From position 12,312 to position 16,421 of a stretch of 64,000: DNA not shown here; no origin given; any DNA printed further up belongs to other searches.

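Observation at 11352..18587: Coupled cluster of four zinc-ribbon/giant-protein genes next to mscL: candidate undescribed membrane-associated system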

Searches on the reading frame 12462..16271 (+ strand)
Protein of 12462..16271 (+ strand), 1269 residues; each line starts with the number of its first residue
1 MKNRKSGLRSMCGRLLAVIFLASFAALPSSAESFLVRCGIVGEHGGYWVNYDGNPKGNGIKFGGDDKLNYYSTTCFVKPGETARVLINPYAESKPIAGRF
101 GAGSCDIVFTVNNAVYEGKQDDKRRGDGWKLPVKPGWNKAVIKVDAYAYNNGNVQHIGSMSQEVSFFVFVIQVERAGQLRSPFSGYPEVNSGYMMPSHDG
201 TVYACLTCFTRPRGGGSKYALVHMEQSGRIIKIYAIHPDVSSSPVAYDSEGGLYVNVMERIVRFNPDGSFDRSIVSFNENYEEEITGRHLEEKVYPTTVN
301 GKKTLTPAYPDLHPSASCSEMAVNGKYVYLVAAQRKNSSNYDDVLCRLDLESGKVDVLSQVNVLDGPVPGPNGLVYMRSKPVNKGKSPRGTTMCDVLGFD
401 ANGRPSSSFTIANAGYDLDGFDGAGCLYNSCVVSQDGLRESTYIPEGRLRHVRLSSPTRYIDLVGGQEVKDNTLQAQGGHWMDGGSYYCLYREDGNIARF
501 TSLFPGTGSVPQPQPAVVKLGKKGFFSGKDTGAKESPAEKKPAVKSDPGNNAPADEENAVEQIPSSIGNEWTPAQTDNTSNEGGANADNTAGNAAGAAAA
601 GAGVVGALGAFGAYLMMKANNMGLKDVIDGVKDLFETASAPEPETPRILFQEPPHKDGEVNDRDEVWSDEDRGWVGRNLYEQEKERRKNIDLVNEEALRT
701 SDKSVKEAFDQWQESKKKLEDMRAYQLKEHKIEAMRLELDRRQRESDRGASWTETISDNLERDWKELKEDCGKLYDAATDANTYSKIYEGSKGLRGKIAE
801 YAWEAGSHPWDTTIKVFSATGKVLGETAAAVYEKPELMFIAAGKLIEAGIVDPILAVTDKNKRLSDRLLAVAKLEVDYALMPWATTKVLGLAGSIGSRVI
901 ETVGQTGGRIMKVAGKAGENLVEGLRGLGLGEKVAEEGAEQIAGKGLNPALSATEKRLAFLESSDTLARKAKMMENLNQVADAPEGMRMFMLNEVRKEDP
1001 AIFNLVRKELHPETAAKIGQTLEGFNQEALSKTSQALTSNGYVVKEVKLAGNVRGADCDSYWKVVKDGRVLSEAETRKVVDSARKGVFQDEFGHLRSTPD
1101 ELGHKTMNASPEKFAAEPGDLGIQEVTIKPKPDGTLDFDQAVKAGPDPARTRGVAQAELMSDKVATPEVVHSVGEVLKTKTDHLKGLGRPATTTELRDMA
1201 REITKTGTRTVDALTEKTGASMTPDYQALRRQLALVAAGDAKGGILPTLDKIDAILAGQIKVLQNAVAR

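Call 3: search_protein_families(library=pfam, proteins=[window:12462-16271:+], max_evalue=1)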
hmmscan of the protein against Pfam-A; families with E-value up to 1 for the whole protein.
window:12462-16271:+ (1269 aa): 1 family
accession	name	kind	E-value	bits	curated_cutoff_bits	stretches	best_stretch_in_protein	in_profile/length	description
PF17164.10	DUF5122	-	0.051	14.3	27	1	260-273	22-35/36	Domain of unknown function (DUF5122) beta-propeller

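Call 4: search_protein_families(library=ncbifam, proteins=[window:12462-16271:+], max_evalue=1)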
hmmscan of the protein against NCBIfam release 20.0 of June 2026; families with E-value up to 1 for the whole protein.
window:12462-16271:+ (1269 aa): 1 family
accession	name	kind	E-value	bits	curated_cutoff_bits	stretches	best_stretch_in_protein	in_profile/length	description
NF003034.1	PRK03918.1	equivalog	0.00029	19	700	1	681-804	611-736/878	DNA double-strand break repair ATPase Rad50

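Call 5: search_protein_families(library=padloc, proteins=[window:12462-16271:+], max_evalue=1)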
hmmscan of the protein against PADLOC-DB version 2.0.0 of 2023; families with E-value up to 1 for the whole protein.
window:12462-16271:+ (1269 aa): 0 families

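Call 8: find_homologous_proteins(query=window:12462-16268:+)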
Query window:12462-16268:+ (1269 aa): 1 proteins with E <= 0.001 among 7858 candidates.
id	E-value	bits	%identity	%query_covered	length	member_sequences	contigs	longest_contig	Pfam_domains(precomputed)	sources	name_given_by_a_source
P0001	9.2e-221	754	52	54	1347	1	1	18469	-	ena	-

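Call 9: find_encoding_contigs(protein=window:12462-16268:+, flank=10000, max_places=6)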
Protein window:12462-16268:+ (1269 aa): 17 contigs read that carry it; 6 places shown.
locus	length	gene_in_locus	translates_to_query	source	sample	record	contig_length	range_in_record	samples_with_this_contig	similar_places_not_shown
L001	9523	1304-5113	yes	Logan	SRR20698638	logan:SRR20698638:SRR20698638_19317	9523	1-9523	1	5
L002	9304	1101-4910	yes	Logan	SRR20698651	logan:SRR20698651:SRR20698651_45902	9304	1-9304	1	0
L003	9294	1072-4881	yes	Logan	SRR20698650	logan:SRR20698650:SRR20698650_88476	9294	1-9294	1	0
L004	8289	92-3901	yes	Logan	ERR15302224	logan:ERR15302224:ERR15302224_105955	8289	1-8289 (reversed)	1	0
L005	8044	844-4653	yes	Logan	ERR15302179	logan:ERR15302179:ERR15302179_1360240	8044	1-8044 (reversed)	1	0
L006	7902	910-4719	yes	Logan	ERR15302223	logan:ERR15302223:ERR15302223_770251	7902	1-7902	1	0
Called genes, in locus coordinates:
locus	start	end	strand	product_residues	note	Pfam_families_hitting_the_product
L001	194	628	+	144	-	PF01741:MscL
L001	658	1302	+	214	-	PF13240:Zn_Ribbon_1, PF13248:Zn_ribbon_3 (weak)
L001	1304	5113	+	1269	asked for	-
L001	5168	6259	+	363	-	-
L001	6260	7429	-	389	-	PF12773:DZR, PF13240:Zn_Ribbon_1 (weak), PF13248:Zn_ribbon_3 (faint), PF24463:DUF7577 (faint), PF13240:Zn_Ribbon_1 (weak)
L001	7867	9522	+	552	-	?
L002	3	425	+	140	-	?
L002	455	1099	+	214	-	PF13240:Zn_Ribbon_1, PF13248:Zn_ribbon_3 (weak)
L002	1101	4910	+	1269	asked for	-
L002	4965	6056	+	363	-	-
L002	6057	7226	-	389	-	PF12773:DZR, PF13240:Zn_Ribbon_1 (weak), PF13248:Zn_ribbon_3 (faint), PF24463:DUF7577 (faint), PF13240:Zn_Ribbon_1 (weak)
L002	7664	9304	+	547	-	?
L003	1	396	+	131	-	?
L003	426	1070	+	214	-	PF13240:Zn_Ribbon_1, PF13248:Zn_ribbon_3 (weak)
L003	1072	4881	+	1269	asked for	-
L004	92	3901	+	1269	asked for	-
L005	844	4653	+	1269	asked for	-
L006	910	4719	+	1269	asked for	-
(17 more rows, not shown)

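Call 10: find_encoding_contigs(protein=P0001, flank=10000, max_places=6)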
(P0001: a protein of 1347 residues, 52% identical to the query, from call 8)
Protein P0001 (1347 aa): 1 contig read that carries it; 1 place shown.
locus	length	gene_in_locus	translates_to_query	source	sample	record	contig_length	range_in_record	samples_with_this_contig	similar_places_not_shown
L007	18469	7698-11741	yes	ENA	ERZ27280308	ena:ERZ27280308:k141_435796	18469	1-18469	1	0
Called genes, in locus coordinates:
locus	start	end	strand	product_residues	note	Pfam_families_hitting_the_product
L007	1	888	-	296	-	?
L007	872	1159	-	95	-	-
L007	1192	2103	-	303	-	-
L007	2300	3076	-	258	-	PF02535:Zip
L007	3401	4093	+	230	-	PF00072:Response_reg, PF23198:PDE8A_N (weak), PF00486:Trans_reg_C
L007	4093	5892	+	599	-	PF16736:sCache_like (weak), PF00989:PAS, PF08448:PAS_4 (weak), PF00512:HisKA, PF02518:HATPase_c, PF13589:HATPase_c_3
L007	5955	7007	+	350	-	-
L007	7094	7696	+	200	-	-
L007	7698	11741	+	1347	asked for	-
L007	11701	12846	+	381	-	PF12773:DZR (weak), PF13240:Zn_Ribbon_1 (weak), PF13248:Zn_ribbon_3 (weak)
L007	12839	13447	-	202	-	PF13240:Zn_Ribbon_1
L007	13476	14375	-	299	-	PF01040:UbiA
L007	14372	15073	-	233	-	PF18916:Lycopene_cyc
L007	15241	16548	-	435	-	PF13173:AAA_14, PF13635:DUF4143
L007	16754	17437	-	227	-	PF01895:PhoU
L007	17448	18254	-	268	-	PF00005:ABC_tran, PF02463:SMC_N, PF13304:AAA_21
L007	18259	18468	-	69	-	?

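Call 15: find_related_loci(query=A1, collection=genome_contigs, flank=10000)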
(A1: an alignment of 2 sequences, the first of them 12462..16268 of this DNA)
Query A1 (1269 aa) in genome_contigs; peptide patterns used: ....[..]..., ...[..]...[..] (x = any residue, [..] = any of these).
23 stretches matched a pattern, but none encodes a relative of the query by tblastn (E <= 1e-3).

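Call 16: find_related_loci(query=A1, collection=metagenome_contigs, flank=10000)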
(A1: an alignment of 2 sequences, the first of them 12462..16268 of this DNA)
Query A1 (1269 aa) in metagenome_contigs; peptide patterns used: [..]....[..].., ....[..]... (x = any residue, [..] = any of these).
62 stretches matched a pattern, but none encodes a relative of the query by tblastn (E <= 1e-3).

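Call 23: search_solved_structures(query=window:12462-16268:+, max_evalue=1)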
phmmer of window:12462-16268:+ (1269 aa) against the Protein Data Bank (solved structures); distinct sequences matched with E-value up to 1: 0.

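Call 25: search_protein_families(library=phrogs, proteins=[window:12462-16271:+], max_evalue=0.1)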
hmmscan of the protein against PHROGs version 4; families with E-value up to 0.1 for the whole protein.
window:12462-16271:+ (1269 aa): 0 families

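Call 26: search_protein_representatives(protein=window:12552-16151:+)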
Query: 1200 residues. Proteins with E-value up to 0.001 (for the whole library): 52; up to 1e-10: 29; up to 1e-30: 19. The best 52 are listed.
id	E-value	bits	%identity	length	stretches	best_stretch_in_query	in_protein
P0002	3.7e-121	422.5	71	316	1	925-1200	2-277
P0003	1.0e-104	368.0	34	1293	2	5-694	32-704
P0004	4.4e-104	365.9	34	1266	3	32-524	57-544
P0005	7.0e-90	318.9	90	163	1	306-462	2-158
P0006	5.2e-77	276.3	32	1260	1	6-749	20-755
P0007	1.3e-67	245.1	31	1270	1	41-788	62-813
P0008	1.7e-66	241.4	33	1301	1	32-720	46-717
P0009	2.0e-63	231.2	33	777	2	612-1199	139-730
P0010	3.0e-53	197.6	33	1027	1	35-615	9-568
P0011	1.1e-52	195.6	35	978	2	926-1199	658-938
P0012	3.1e-51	190.9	33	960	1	660-1197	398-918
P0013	1.2e-49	185.6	43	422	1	923-1199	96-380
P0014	4.7e-49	183.7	38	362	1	885-1197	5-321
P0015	7.5e-46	173.0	37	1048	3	924-1199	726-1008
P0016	9.3e-45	169.4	34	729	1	627-1199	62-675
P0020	4.2e-32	127.5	29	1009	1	637-1197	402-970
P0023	1.1e-25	106.3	41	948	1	566-920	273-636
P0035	1.4e-08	49.6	40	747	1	552-706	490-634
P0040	1.8e-06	42.6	43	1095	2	624-665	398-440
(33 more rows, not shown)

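Call 30: search_protein_families(library=pfam, alignment_id=A2, max_evalue=0.01)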
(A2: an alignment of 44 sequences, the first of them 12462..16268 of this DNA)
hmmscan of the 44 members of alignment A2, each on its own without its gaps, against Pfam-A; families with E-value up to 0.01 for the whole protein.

A. member 1, window:12462-16268:+ (1269 aa): 0 families

B. families by the number of members that match (of 44 scanned): 10 families
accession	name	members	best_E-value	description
PF13620.12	CarboxypepD_reg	2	3.1e-06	Carboxypeptidase regulatory-like domain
PF02369.22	Big_1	2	9.8e-06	Bacterial Ig-like domain (group 1)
PF13240.11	Zn_Ribbon_1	2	0.0016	zinc-ribbon domain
PF14295.12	PAN_4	1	1.9e-15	PAN domain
PF11974.14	bMG3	1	4.5e-06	Bacterial alpha-2-macroglobulin MG3 domain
PF13481.12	AAA_25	1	0.0013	AAA domain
PF12773.13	DZR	1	0.0025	Double zinc ribbon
PF09177.16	STX6_10_61_N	1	0.0044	Syntaxin 6/10/61, N-terminal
PF20492.3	ERM_helical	1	0.0075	Ezrin/radixin/moesin, alpha-helical domain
PF00024.32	PAN_1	1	0.0094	PAN domain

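Call 31: find_homologous_proteins(query=A2, max_evalue=0.00001)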
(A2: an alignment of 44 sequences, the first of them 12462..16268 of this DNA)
Query A2 (44 sequences) (1269 aa, profile of the alignment): 1 proteins with E <= 0.00001 among 8000 candidates.
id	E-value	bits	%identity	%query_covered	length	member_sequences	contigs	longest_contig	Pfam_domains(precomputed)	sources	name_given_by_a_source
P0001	7.1e-187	642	52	54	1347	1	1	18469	-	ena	-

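Call 32: find_encoding_contigs(protein=P0003, flank=8000, max_places=3)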
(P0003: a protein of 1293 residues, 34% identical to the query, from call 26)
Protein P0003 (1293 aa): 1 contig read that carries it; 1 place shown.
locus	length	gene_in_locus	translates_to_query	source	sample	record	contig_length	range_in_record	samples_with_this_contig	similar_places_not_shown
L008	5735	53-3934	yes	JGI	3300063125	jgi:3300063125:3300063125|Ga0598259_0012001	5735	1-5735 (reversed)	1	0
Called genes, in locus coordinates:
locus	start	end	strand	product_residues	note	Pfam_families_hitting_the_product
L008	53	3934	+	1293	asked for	-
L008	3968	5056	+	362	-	PF13240:Zn_Ribbon_1 (weak), PF13248:Zn_ribbon_3 (weak)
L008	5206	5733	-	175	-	?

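Call 33: find_encoding_contigs(protein=P0004, flank=8000, max_places=2)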
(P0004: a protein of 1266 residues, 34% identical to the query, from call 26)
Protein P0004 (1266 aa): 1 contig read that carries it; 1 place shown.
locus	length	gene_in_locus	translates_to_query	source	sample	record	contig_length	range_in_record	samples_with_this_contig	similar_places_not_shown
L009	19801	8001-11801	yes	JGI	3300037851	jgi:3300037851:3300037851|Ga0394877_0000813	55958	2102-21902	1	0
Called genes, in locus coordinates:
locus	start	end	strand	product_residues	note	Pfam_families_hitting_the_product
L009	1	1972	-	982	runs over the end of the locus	PF04879:Molybdop_Fe4S4, PF00384:Molybdopterin (weak), PF01568:Molydop_binding, PF12838:Fer4_7 (weak), PF13247:Fer4_11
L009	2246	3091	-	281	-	PF01261:AP_endonuc_2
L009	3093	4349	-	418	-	PF07994:NAD_binding_5, PF01658:Inos-1-P_synth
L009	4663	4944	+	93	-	-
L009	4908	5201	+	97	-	-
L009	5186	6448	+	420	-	-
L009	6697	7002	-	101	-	-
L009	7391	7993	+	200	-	-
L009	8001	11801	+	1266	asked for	-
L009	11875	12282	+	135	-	PF01814:Hemerythrin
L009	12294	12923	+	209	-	PF12654:DUF3786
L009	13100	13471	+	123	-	PF20332:DUF6627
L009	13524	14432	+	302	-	PF03412:Peptidase_C39 (weak), PF13428:TPR_14 (faint), PF13529:Peptidase_C39_2, PF07719:TPR_2 (faint), PF14559:TPR_19 (faint), PF13414:TPR_11 (weak), PF13432:TPR_16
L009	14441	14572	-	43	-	-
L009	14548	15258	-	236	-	PF12740:PETase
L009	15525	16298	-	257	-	PF00106:adh_short, PF08659:KR, PF13561:adh_short_C2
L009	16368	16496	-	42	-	PF17070:Thx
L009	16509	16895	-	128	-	-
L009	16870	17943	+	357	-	PF02277:DBI_PRT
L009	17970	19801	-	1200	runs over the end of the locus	PF01619:Pro_dh, PF00171:Aldedh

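Call 34: find_encoding_contigs(protein=P0006, flank=8000, max_places=2)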
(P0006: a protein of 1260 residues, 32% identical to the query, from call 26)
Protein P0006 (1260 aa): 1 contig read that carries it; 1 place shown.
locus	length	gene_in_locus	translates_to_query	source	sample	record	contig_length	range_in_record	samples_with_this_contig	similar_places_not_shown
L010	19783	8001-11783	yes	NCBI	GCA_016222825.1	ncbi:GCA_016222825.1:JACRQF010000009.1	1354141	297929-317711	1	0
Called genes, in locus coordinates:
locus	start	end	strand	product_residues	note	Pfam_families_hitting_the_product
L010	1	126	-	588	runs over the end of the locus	PF00916:Sulfate_transp, PF01740:STAS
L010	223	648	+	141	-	-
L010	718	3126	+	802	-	-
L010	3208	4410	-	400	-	PF06439:3keto-disac_hyd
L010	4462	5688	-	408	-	PF00890:FAD_binding_2 (faint), PF01266:DAO (faint), PF03486:HI0933_like, PF07992:Pyr_redox_2 (faint), PF22780:HI0933_like_1st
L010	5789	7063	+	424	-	PF00275:EPSP_synthase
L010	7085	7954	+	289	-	PF13180:PDZ_2, PF17820:PDZ_6 (weak)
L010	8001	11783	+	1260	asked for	-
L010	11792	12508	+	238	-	PF13428:TPR_14 (faint), PF14559:TPR_19 (faint), PF13432:TPR_16 (faint), PF13240:Zn_Ribbon_1 (weak)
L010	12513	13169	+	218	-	PF13240:Zn_Ribbon_1 (weak), PF13248:Zn_ribbon_3 (weak)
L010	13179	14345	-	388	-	-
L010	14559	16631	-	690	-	PF13385:Laminin_G_3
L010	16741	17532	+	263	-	PF03009:GDPD, PF13653:GDPD_2 (weak)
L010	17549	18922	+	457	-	PF02449:Glyco_hydro_42, PF16116:DUF4832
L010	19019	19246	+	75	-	PF04014:MazE_antitoxin (weak)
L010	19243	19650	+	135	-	PF02661:Fic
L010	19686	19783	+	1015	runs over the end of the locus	PF01011:PQQ (faint), PF13360:PQQ_2, PF13570:Beta-prop_ACSF4, PF13360:PQQ_2 (weak), PF13649:Methyltransf_25 (weak), PF13360:PQQ_2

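Call 35: find_encoding_contigs(protein=P0023, flank=8000, max_places=2)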
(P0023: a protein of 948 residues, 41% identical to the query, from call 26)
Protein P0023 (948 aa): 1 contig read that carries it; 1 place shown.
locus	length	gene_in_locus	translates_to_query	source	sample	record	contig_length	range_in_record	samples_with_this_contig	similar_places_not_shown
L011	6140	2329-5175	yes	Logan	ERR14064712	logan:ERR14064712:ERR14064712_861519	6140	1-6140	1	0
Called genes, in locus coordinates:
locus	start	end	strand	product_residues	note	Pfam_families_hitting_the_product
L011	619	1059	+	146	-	PF16156:DUF4864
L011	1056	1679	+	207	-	-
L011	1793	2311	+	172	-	-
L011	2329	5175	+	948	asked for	-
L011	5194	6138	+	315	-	?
